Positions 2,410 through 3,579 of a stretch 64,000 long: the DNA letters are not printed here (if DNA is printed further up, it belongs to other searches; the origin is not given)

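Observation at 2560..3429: Degenerate NADH-oxidase-like flavoprotein as a candidate electron-transfer partner of MetVF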

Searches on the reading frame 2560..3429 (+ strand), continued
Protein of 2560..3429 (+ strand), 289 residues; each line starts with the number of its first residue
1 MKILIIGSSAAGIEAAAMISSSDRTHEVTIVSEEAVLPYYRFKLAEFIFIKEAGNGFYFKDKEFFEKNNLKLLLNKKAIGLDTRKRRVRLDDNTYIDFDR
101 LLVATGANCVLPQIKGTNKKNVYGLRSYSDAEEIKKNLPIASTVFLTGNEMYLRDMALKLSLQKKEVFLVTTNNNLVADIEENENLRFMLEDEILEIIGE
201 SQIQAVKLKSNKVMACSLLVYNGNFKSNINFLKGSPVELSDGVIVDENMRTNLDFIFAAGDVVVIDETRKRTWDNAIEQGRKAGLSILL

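Call 35: search_protein_families(library=pfam, proteins=[L035:7103-7804:+, L035:7814-8143:+, L035:8147-8410:+, L035:9992-11074:+, L035:11121-11753:+, L035:11756-14164:+, L035:14666-15316:+, L035:3670-6501:+], max_evalue=0.001)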
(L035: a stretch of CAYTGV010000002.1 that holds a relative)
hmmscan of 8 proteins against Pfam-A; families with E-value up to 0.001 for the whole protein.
L035:7103-7804:+ (233 aa): 2 families
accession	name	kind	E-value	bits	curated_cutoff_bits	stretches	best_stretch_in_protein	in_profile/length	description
PF13483.12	Lactamase_B_3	-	2.3e-16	60.6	24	1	29-202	5-160/160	Beta-lactamase superfamily domain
PF12706.13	Lactamase_B_2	-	6.4e-13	49.2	27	1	56-203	27-200/200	Beta-lactamase superfamily domain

L035:7814-8143:+ (109 aa): 0 families

L035:8147-8410:+ (87 aa): 0 families

L035:9992-11074:+ (360 aa): 6 families
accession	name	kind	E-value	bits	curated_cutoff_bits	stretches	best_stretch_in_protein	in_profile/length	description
PF07992.20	Pyr_redox_2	-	6.1e-41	141.2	26.1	1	3-300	2-291/291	Pyridine nucleotide-disulphide oxidoreductase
PF00070.33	Pyr_redox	-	6.4e-13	49.5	22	1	146-223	2-80/82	Pyridine nucleotide-disulphide oxidoreductase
PF01946.23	Thi4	-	1.3e-05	25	26.2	0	144-172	18-47/235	Thi4 family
PF03486.20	HI0933_like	-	4.5e-05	23.5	50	0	3-29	2-28/244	HI0933-like protein Rossmann domain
PF13450.12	NAD_binding_8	-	8.4e-05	23.2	21.9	0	150-172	3-25/68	NAD(P)-binding Rossmann-like domain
PF00890.30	FAD_binding_2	-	0.00029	20.6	20.4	0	4-36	2-32/414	FAD binding domain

L035:11121-11753:+ (210 aa): 1 family
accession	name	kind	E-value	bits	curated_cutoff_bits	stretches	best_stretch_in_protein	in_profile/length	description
PF02965.22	Met_synt_B12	-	6.1e-05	23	25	1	80-200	109-245/273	Vitamin B12 dependent methionine synthase, activation domain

L035:11756-14164:+ (802 aa): 4 families
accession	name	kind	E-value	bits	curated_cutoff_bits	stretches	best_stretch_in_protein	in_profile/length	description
PF02574.22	S-methyl_trans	-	6.1e-75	253.2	22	1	16-286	1-282/283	Homocysteine S-methyltransferase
PF00809.28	Pterin_bind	-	1.1e-22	81.3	25.5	1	323-543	2-242/244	Pterin binding enzyme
PF02310.24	B12-binding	-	1.1e-22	80.6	32.1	1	686-784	3-105/121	B12 binding domain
PF02607.22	B12-binding_2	-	7.8e-19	68.1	23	1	600-670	5-74/74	B12 binding domain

L035:14666-15316:+ (216 aa): 0 families

L035:3670-6501:+ (943 aa): 1 family
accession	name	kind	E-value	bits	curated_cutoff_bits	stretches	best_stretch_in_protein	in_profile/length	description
PF12705.13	PDDEXK_1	-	2.7e-30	106.6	22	1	665-943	1-247/247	PD-(D/E)XK nuclease superfamily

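Call 36: fold_search(model_id=the predicted structure, library=pdb)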
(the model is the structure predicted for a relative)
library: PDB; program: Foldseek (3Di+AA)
matches with E <= 10: 1866; with E <= 0.001: 743
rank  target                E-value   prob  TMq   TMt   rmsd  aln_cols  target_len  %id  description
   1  4emi                  5.0e-26  1.00  0.88  0.64   2.7       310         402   19  Toluene dioxygenase reductase in reduced state in complex with NAD+ (released 2012-09-26)
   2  3cgb_A                7.5e-26  1.00  0.86  0.58   4.3       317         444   24  Pyridine Nucleotide Complexes with Bacillus anthracis Coenzyme A-Disulfide Reductase: A Structural Analysis of Dual NA (released 2008-04-22)
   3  8c0z_E                2.7e-25  1.00  0.86  0.60   3.9       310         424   24  CryoEM structure of a tungsten-containing aldehyde oxidoreductase from Aromatoleum aromaticum (released 2023-05-31)
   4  3fg2                  4.6e-25  1.00  0.89  0.64   3.8       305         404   21  Crystal Structure of Ferredoxin Reductase for the CYP199A2 System from Rhodopseudomonas palustris (released 2009-09-01)
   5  3lb8_B                4.9e-25  1.00  0.87  0.62   3.5       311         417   19  Crystal structure of the covalent putidaredoxin reductase-putidaredoxin complex (released 2010-02-23)
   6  3lb8_A                5.5e-25  1.00  0.86  0.61   3.7       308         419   19  Crystal structure of the covalent putidaredoxin reductase-putidaredoxin complex (released 2010-02-23)
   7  9li3_A                7.4e-25  1.00  0.88  0.64   3.8       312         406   15  Crystal structure of FAD-dependent oxidoreductase from Marinomonas mediterranea (released 2026-01-21)
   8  9li3_B                9.3e-25  1.00  0.87  0.65   3.7       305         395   16  Crystal structure of FAD-dependent oxidoreductase from Marinomonas mediterranea (released 2026-01-21)
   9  1q1w_A                9.3e-25  1.00  0.85  0.60   3.8       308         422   20  Crystal Structure of Putidaredoxin Reductase from Pseudomonas putida (released 2004-02-24)
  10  4emj_A                9.9e-25  1.00  0.89  0.64   3.7       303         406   19  Complex between the reductase and ferredoxin components of toluene dioxygenase (released 2012-09-26)
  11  1q1r_A                1.2e-24  1.00  0.86  0.60   3.8       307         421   20  Crystal Structure of Putidaredoxin Reductase from Pseudomonas putida (released 2004-02-24)
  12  3ef6                  2.0e-24  1.00  0.90  0.66   2.6       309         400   18  Crystal structure of Toluene 2,3-Dioxygenase Reductase (released 2009-03-10)
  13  2cdu_B                3.0e-24  1.00  0.86  0.57   4.0       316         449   20  The Crystal Structure of Water-forming NAD(P)H Oxidase from Lactobacillus sanfranciscensis (released 2006-07-17)
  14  6pfz_A                3.4e-24  1.00  0.86  0.48   4.2       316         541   21  Structure of a NAD-Dependent Persulfide Reductase from A. fulgidus (released 2020-07-01)
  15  1q1w_B                4.5e-24  1.00  0.86  0.60   3.8       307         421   20  Crystal Structure of Putidaredoxin Reductase from Pseudomonas putida (released 2004-02-24)
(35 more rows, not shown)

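Call 60: find_encoding_contigs(protein=P0006, flank=3000, max_places=2)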
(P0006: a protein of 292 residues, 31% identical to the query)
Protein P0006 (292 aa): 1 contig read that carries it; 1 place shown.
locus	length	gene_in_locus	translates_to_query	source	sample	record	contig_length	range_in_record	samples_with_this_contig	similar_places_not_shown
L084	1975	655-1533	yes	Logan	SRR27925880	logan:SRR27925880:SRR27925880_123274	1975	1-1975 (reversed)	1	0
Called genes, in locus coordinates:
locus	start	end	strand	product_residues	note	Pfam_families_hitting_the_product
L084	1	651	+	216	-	?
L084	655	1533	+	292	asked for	PF00070:Pyr_redox (faint), PF07992:Pyr_redox_2, PF13738:Pyr_redox_3 (weak)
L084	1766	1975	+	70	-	?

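Call 61: find_encoding_contigs(protein=P0001, flank=10000, max_places=6)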
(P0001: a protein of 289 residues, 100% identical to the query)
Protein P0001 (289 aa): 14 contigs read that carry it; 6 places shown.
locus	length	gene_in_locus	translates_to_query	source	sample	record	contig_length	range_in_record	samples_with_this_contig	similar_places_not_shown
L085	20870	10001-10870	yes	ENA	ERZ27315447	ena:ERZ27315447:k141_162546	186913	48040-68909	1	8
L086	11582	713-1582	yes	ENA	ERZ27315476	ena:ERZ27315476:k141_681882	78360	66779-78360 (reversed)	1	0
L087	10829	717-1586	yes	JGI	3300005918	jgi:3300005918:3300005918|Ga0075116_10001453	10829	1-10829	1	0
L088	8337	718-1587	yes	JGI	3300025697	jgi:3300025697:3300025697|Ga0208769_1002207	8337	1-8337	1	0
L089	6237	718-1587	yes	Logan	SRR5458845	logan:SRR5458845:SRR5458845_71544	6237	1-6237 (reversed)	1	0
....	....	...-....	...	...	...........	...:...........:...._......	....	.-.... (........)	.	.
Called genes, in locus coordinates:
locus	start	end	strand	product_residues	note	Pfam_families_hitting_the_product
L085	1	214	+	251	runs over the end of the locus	PF02616:SMC_ScpA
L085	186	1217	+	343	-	PF05496:RuvB_N, PF00004:AAA, PF07728:AAA_5, PF17864:AAA_lid_4, PF05491:WHD_RuvB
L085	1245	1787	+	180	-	PF02677:QueH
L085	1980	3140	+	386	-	PF08486:SpoIID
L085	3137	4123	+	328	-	PF02547:Queuosine_synth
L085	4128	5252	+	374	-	PF01702:TGT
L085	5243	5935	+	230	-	PF01746:tRNA_m1G_MT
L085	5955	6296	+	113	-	PF01245:Ribosomal_L19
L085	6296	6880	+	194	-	PF01351:RNase_HII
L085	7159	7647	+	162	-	PF04961:FTCD_C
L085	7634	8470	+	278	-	PF00763:THF_DHG_CYH, PF02882:THF_DHG_CYH_C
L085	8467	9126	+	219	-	PF12225:DUF5981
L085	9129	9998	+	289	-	PF02219:MTHFR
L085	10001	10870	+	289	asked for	PF07992:Pyr_redox_2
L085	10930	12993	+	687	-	PF03598:CdhC, PF19436:ACS_CODH_B_C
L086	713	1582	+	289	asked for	PF07992:Pyr_redox_2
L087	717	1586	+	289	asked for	PF07992:Pyr_redox_2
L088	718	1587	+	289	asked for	PF07992:Pyr_redox_2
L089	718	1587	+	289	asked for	PF07992:Pyr_redox_2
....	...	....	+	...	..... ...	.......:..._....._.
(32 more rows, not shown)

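Call 63: search_protein_representatives(alignment_id=A4)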
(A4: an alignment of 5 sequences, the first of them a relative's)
Query: 5 sequences, 292 profile positions. Proteins with E-value up to 0.001 (for the whole library): 22199; up to 1e-10: 10877; up to 1e-30: 1444. The best 150 are listed.
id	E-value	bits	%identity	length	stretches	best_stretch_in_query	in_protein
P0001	2.8e-143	492.7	-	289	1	1-290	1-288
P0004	2.8e-137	473.1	-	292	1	1-292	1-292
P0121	1.9e-73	263.6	-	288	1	2-291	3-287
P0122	7.1e-72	258.4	-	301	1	1-290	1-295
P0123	2.0e-70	253.6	-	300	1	2-290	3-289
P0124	2.2e-70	253.5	-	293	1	1-286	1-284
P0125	1.2e-69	251.1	-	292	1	1-285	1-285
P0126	1.9e-69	250.4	-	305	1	2-288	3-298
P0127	2.0e-69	250.3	-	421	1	2-290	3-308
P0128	4.3e-69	249.2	-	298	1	2-290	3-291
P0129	4.1e-68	246.0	-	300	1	2-285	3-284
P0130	3.3e-67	243.1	-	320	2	2-173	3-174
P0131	5.7e-66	239.0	-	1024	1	2-286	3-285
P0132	6.3e-66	238.9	-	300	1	2-286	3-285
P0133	8.1e-66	238.5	-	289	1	1-282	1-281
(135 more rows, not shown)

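Call 65: find_homologous_proteins(query=P0131, max_evalue=1e-50)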
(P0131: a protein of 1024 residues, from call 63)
Query P0131 (1024 aa): 334 proteins with E <= 1e-50 among 8000 candidates; the best 120 are listed.
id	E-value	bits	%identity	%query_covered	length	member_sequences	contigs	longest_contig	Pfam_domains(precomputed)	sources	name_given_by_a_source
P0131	0.0e+0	2311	100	100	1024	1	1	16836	PF18537.7,PF19436.5,PF07992.21,PF13738.13,PF03598.21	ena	-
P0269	0.0e+0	1947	82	100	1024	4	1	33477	PF18537.7,PF19436.5,PF07992.21,PF13738.13,PF03598.21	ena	-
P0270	0.0e+0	1447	63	100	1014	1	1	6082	PF18537.7,PF19436.5,PF07992.21,PF03598.21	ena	-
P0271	0.0e+0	1427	62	100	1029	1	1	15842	PF18537.7,PF19436.5,PF07992.21,PF03598.21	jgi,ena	-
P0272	0.0e+0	1403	61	100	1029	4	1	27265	PF18537.7,PF19436.5,PF07992.21,PF03598.21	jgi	jgi:acetyl-CoA synthase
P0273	0.0e+0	1395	61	100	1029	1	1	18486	PF18537.7,PF19436.5,PF07992.21,PF03598.21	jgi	jgi:acetyl-CoA synthase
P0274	0.0e+0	1384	60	100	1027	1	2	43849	PF18537.7,PF19436.5,PF07992.21,PF03598.21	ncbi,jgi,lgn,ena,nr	ncbi:MAG: CO dehydrogenase/CO-methylating acetyl-CoA synthase complex subunit beta [Candidatus Omnit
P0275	0.0e+0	1369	59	100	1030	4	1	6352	PF18537.7,PF19436.5,PF07992.21,PF03598.21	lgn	-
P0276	0.0e+0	1322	75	71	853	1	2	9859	PF18537.7,PF19436.5,PF03598.21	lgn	-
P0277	0.0e+0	1321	75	71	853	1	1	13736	PF18537.7,PF19436.5,PF03598.21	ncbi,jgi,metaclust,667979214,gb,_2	metaclust:\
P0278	0.0e+0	1321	58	100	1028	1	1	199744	PF18537.7,PF19436.5,PF07992.21,PF13738.13,PF03598.21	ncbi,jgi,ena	ncbi:MAG: acetyl-CoA decarbonylase/synthase complex subunit alpha/beta [Candidatus Omnitrophota bact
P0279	0.0e+0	1320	75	71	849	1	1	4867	PF18537.7,PF19436.5,PF03598.21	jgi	-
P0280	0.0e+0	1320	75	71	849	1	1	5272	PF18537.7,PF19436.5,PF03598.21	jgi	-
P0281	0.0e+0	1315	75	71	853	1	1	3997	PF18537.7,PF19436.5,PF03598.21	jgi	-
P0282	0.0e+0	1314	75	71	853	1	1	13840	PF18537.7,PF19436.5,PF03598.21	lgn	-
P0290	0.0e+0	1309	75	71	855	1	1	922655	PF18537.7,PF19436.5,PF03598.21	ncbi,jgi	ncbi:MAG: acetyl-CoA decarbonylase/synthase complex subunit alpha/beta [Candidatus Omnitrophota bact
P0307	0.0e+0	1296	74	71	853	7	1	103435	PF18537.7,PF19436.5,PF03598.21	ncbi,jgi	ncbi:MAG: acetyl-CoA decarbonylase/synthase complex subunit alpha/beta [Candidatus Omnitrophota bact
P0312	0.0e+0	1295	72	73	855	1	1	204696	PF18537.7,PF19436.5,PF03598.21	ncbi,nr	ncbi:MAG: acetyl-CoA decarbonylase/synthase complex subunit alpha/beta [Candidatus Omnitrophica bact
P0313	0.0e+0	1295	63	89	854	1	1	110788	PF18537.7,PF19436.5,PF03598.21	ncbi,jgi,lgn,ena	ncbi:MAG: acetyl-CoA decarbonylase/synthase complex subunit alpha/beta [Candidatus Omnitrophota bact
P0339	0.0e+0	1285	63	89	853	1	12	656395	PF18537.7,PF19436.5,PF03598.21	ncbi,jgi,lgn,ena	-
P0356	0.0e+0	1279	74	70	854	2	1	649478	PF18537.7,PF19436.5,PF03598.21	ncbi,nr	ncbi:MAG: acetyl-CoA decarbonylase/synthase complex subunit alpha/beta [Candidatus Omnitrophica bact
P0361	0.0e+0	1276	72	71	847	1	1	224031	PF18537.7,PF19436.5,PF03598.21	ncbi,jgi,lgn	ncbi:MAG: acetyl-CoA decarbonylase/synthase complex subunit alpha/beta [Candidatus Omnitrophota bact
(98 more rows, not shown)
